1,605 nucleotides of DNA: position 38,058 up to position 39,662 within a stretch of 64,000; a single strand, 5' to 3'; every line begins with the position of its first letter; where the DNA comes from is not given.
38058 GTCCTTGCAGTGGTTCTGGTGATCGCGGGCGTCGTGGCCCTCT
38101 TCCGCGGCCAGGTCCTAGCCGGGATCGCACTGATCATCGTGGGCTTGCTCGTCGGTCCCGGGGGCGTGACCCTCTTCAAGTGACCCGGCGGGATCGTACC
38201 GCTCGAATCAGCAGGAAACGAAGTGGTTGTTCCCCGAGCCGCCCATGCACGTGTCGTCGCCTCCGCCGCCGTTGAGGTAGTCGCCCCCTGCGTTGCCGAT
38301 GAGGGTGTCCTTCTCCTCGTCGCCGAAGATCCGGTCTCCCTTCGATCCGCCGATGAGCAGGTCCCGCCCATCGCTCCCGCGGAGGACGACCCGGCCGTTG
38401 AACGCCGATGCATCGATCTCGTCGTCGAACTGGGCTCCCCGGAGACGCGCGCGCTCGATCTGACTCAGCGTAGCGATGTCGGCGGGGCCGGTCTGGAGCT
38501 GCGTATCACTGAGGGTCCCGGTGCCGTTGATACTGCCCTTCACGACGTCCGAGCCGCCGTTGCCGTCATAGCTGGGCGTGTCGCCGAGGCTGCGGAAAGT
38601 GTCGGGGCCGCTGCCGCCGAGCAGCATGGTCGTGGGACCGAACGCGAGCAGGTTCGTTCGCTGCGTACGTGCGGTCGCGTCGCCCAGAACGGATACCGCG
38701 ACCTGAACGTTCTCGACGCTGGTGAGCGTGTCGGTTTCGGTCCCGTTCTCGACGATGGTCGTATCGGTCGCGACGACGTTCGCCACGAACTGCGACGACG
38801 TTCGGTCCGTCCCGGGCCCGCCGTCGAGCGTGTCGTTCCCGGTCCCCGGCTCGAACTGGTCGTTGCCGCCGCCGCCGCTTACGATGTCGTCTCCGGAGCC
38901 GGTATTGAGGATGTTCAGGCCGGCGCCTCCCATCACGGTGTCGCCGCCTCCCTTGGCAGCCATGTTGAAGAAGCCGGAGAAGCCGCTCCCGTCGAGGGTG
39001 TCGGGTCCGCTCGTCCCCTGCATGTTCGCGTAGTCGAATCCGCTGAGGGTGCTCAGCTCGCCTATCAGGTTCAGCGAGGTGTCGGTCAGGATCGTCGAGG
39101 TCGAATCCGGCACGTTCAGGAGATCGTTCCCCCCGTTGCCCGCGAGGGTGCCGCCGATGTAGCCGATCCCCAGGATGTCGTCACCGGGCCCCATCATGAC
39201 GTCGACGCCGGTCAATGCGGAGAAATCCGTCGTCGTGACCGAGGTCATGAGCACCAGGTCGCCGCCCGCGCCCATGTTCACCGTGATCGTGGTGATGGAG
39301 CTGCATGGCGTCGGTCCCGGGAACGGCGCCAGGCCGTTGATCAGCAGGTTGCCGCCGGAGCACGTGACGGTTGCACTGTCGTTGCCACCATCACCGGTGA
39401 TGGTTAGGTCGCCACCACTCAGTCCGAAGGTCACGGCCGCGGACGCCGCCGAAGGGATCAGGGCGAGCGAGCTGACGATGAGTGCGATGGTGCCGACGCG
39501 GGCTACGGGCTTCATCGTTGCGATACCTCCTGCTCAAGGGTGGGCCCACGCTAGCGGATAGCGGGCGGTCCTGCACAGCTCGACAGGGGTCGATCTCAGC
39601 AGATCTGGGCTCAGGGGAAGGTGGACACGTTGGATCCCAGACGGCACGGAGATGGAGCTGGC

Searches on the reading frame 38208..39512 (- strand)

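Call 62: search_protein_families(library=pfam, proteins=[window:38208-39512:-], max_evalue=0.001)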
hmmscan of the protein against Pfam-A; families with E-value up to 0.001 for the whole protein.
window:38208-39512:- (434 aa): 1 family
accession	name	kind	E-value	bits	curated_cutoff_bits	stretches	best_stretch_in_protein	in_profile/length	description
PF00353.25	HemolysinCabind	-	5.7e-13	49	23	2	396-429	1-34/36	RTX calcium-binding nonapeptide repeat (4 copies)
